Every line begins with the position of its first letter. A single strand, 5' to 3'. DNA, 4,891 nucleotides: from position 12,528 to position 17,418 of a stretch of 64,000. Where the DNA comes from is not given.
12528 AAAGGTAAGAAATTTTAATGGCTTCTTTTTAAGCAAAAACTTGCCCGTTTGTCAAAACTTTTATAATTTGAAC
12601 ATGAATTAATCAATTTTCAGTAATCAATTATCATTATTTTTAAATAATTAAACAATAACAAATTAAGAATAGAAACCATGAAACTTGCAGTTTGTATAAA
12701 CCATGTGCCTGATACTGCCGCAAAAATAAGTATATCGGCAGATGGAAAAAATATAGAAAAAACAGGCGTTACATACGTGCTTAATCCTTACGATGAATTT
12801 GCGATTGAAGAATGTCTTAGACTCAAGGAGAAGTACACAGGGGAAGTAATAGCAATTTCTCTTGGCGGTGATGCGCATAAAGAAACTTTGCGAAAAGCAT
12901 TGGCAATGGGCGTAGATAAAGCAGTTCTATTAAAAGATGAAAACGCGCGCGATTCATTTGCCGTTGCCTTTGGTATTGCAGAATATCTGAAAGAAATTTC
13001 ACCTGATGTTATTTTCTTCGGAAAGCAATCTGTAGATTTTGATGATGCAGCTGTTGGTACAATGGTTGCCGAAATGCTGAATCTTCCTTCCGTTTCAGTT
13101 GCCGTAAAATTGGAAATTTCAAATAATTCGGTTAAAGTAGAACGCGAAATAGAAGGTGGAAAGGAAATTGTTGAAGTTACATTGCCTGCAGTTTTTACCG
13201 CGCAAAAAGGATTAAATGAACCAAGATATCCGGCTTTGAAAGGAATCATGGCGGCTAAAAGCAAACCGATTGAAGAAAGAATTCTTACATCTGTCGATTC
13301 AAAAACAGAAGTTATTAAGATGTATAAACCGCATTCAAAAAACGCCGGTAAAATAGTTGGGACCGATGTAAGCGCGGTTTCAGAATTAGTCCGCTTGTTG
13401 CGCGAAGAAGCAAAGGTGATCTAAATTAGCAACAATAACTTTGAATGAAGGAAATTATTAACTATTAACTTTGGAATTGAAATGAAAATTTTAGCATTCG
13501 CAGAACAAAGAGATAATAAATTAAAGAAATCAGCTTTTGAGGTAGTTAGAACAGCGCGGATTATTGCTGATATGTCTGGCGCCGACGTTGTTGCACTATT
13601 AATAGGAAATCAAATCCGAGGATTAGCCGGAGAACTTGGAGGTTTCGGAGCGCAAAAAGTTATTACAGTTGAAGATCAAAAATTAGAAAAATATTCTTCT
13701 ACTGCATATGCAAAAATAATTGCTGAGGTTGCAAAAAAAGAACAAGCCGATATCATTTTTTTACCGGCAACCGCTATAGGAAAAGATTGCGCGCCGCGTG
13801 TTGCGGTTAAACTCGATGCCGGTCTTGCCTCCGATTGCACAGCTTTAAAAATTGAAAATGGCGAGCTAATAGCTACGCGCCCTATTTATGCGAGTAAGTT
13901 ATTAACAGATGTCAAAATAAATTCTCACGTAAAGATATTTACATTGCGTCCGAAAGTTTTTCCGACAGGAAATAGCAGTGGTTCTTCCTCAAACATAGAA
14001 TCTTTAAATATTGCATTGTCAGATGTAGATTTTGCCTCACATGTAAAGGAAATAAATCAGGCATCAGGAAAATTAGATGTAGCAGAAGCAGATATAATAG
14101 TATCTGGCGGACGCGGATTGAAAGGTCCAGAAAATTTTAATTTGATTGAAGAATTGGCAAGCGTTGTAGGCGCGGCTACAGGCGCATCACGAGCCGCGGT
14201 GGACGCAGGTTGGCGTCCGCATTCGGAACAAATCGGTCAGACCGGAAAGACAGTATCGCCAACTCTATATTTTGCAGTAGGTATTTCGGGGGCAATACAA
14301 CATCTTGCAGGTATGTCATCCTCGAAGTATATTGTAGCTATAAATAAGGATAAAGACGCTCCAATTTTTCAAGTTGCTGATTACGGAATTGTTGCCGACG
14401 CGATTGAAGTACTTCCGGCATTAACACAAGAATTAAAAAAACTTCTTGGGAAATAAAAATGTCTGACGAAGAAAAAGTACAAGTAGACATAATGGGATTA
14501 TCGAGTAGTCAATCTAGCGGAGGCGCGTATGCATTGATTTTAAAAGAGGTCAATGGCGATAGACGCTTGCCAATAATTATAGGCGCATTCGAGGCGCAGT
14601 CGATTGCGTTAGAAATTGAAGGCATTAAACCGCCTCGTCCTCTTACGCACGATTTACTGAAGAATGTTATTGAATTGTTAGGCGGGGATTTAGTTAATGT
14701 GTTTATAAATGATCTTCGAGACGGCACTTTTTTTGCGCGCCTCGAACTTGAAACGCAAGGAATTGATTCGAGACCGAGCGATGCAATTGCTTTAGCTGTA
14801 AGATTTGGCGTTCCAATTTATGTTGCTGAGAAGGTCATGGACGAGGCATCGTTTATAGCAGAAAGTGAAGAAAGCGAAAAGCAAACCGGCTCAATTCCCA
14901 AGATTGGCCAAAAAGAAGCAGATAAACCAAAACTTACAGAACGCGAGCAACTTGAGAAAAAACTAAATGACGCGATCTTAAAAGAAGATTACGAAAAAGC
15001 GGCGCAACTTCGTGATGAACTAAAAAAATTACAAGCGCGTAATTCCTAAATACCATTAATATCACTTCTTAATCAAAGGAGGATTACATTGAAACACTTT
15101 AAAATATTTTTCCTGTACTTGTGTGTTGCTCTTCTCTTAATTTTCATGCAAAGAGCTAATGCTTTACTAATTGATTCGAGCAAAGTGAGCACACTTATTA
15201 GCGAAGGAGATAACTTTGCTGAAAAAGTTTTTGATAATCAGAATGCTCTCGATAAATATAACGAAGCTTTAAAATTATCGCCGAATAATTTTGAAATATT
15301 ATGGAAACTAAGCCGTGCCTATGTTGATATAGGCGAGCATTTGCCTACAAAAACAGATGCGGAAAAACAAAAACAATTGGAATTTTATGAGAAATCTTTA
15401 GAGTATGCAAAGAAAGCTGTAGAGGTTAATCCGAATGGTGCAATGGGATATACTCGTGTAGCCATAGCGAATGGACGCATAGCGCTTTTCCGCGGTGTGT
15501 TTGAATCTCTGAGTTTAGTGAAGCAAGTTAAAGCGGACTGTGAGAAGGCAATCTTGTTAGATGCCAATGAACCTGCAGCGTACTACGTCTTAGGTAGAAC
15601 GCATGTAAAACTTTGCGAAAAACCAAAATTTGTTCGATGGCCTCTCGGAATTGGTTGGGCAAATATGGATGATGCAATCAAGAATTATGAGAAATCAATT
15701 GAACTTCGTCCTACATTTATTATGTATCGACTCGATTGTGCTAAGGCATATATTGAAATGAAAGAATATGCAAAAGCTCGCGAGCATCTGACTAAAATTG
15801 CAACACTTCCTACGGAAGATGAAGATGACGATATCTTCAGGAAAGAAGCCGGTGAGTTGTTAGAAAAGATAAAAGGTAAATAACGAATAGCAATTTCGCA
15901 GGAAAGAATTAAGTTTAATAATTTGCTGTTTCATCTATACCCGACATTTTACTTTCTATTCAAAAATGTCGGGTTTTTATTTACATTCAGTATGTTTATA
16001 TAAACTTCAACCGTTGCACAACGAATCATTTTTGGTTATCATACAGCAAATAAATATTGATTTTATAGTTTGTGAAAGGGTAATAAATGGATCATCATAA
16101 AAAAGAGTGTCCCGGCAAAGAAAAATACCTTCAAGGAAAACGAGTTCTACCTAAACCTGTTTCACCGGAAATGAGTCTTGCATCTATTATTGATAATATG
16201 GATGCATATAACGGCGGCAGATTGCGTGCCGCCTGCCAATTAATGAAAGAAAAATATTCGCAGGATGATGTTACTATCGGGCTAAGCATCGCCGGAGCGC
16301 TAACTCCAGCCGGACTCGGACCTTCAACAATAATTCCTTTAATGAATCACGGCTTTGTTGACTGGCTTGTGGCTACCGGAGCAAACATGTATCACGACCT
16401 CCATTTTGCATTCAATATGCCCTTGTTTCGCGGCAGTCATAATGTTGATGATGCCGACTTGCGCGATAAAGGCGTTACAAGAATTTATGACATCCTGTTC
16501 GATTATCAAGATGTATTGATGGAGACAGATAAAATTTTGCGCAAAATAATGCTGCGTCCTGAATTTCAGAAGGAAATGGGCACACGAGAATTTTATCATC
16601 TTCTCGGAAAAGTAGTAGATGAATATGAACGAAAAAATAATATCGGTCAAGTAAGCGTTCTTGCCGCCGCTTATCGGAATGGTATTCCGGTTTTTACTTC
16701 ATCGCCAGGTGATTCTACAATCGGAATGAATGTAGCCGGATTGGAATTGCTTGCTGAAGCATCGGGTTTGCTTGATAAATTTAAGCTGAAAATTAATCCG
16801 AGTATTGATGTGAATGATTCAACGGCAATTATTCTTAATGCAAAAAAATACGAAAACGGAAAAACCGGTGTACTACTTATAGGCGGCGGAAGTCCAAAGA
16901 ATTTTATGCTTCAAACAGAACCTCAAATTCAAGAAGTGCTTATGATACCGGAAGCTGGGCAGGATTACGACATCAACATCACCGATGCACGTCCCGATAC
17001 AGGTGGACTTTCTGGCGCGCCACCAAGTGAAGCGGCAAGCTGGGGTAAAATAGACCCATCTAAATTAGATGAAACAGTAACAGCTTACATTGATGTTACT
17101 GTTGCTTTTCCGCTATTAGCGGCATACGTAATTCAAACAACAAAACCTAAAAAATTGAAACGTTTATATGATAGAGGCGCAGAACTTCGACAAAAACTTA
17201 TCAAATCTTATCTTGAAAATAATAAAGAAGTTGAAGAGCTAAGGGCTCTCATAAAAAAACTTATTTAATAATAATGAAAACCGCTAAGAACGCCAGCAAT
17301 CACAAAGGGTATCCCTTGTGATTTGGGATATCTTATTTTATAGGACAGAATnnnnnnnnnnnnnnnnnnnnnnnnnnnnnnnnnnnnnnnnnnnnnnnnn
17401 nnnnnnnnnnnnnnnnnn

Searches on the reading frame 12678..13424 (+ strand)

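Call 72: search_protein_families(library=pfam, proteins=[window:12678-13424:+], max_evalue=0.00001)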
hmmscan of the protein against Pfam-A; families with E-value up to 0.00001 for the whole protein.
window:12678-13424:+ (248 aa): 1 family
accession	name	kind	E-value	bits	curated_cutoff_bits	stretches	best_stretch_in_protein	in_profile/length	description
PF01012.27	ETF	-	1.5e-43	149.1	26.7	1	27-201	5-176/181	Electron transfer flavoprotein domain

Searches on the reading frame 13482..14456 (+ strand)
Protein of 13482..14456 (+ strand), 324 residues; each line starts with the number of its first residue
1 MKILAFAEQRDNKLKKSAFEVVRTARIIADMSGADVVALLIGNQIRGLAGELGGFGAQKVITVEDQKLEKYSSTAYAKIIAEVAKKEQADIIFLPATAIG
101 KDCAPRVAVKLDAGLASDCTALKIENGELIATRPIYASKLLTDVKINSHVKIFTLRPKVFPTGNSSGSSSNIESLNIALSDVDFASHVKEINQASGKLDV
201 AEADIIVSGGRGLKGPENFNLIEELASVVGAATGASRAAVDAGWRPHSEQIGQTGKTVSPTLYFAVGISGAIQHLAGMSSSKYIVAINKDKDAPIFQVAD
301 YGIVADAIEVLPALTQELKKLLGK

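Call 82: search_protein_families(library=pfam, proteins=[window:13482-14456:+], max_evalue=0.00001)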
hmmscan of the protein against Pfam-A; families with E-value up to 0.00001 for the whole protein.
window:13482-14456:+ (324 aa): 2 families
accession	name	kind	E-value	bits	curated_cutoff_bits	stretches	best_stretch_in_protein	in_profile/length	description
PF01012.27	ETF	-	4e-45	154.3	26.7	1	4-176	2-177/181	Electron transfer flavoprotein domain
PF00766.25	ETF_alpha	-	5e-37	126.2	27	1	199-279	1-81/81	Electron transfer flavoprotein FAD-binding domain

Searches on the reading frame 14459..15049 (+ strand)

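Call 82: search_protein_families(library=pfam, proteins=[window:14459-15049:+], max_evalue=0.00001)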
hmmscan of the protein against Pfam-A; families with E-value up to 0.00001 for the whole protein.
window:14459-15049:+ (196 aa): 2 families
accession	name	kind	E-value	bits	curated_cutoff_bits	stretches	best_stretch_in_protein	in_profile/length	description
PF02577.19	BFN_dom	-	4.4e-42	142.9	27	1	26-132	1-109/112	Bifunctional nuclease domain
PF02151.25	UVR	-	2.4e-08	33.9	21.5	1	163-193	5-35/36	UvrB/uvrC motif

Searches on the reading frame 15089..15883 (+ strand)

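Call 82: search_protein_families(library=pfam, proteins=[window:15089-15883:+], max_evalue=0.00001)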
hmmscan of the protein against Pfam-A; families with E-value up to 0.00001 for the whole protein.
window:15089-15883:+ (264 aa): 8 families
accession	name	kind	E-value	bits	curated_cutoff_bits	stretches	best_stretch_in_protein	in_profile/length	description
PF13414.12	TPR_11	-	2.6e-14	53.1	26.8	1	50-82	10-42/42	TPR repeat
PF14559.12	TPR_19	-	5.1e-13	49.6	25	0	193-237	7-51/68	Tetratricopeptide repeat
PF00515.34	TPR_1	-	4.7e-11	42.4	27.8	0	192-210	16-34/34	Tetratricopeptide repeat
PF07719.23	TPR_2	-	1.7e-10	40.6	27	0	49-67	16-34/34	Tetratricopeptide repeat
PF13431.12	TPR_17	-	4e-10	39.6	24.4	0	200-232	2-34/34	Tetratricopeptide repeat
PF21033.3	RMD1-3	-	8.5e-10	38.7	26.7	1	68-257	39-229/235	Regulator of microtubule dynamics protein 1-3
PF13181.12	TPR_8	-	2.9e-08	33.7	25.7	0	192-209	16-33/34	Tetratricopeptide repeat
PF06552.18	TOM20_plant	-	2.3e-07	31.2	20.6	0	50-117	51-113/187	Plant specific mitochondrial import receptor subunit TOM20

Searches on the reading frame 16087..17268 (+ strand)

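Call 72: search_protein_families(library=pfam, proteins=[window:16087-17268:+], max_evalue=0.00001)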
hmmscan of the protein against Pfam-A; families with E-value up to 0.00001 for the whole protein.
window:16087-17268:+ (393 aa): 1 family
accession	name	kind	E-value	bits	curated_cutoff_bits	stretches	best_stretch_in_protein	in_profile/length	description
PF01916.23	DS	-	1.9e-67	228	27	1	35-347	6-287/288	Deoxyhypusine synthase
